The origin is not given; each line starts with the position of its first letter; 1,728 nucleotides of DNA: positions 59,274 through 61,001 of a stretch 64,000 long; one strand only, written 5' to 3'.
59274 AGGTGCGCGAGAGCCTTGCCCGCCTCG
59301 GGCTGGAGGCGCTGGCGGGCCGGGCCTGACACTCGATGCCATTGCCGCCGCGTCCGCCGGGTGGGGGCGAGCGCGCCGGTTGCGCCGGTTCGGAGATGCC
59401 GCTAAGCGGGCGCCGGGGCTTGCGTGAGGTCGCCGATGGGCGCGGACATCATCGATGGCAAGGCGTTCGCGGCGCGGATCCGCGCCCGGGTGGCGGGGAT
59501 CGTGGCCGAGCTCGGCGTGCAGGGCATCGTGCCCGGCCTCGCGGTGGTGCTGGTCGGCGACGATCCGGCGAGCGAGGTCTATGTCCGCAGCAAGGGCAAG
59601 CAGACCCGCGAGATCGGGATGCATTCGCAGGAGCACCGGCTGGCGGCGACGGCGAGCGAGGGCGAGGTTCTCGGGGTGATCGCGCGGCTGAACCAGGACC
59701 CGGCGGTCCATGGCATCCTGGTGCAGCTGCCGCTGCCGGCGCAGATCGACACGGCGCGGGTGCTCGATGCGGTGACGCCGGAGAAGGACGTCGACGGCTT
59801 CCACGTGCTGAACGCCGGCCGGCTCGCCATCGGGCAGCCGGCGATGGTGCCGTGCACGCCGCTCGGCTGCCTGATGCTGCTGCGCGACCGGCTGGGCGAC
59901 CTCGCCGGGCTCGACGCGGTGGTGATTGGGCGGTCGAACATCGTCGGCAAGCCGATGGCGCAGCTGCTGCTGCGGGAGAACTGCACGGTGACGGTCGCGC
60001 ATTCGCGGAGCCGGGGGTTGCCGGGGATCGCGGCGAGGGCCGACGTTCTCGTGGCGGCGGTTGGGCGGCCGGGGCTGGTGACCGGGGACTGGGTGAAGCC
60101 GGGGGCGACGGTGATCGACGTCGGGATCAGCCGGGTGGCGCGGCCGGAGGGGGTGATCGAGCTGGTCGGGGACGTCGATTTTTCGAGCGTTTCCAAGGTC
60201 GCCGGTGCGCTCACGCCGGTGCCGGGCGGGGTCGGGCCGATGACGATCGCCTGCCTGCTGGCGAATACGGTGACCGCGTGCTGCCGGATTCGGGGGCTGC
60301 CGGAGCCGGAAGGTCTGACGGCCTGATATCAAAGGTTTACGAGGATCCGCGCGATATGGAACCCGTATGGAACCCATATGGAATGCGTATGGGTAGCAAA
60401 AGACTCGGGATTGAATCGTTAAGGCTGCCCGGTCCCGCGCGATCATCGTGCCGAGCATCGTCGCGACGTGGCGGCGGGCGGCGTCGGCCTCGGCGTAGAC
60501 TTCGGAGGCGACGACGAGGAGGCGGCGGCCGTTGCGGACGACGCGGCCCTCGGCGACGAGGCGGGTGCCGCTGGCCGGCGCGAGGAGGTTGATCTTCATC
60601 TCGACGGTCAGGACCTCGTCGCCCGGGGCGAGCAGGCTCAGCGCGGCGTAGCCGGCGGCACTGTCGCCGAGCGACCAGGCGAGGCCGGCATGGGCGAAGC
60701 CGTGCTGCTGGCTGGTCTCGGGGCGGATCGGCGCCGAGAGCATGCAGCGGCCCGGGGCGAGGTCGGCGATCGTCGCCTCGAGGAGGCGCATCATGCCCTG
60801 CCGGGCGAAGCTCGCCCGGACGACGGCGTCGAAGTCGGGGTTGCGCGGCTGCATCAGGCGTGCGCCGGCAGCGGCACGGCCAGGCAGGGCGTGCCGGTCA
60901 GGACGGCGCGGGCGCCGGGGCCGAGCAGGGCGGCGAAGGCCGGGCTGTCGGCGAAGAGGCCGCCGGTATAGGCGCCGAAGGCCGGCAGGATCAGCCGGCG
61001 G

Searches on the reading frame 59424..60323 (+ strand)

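Call 79: search_protein_families(library=pfam, proteins=[window:59424-60323:+])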
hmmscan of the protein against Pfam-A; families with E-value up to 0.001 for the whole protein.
window:59424-60323:+ (300 aa): 2 families
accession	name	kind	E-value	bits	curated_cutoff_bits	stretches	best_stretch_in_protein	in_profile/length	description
PF02882.25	THF_DHG_CYH_C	-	3.3e-63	212.2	27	1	127-288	1-158/160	Tetrahydrofolate dehydrogenase/cyclohydrolase, NAD(P)-binding domain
PF00763.28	THF_DHG_CYH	-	3.8e-40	137.2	32.8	1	10-124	1-115/115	Tetrahydrofolate dehydrogenase/cyclohydrolase, catalytic domain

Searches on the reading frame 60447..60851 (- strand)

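Call 79: search_protein_families(library=pfam, proteins=[window:60447-60851:-])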
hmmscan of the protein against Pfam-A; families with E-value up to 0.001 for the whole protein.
window:60447-60851:- (135 aa): 3 families
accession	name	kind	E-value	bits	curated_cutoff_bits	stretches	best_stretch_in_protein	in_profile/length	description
PF03061.28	4HBT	-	1.4e-11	45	20.6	1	50-123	1-75/79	Thioesterase superfamily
PF14539.12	DUF4442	-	9.1e-05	23.1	25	1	24-105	19-99/132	Domain of unknown function (DUF4442)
PF13622.12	4HBT_3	-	0.00089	19.9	24.3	1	47-128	6-74/83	Acyl-CoA thioesterase N-terminal domain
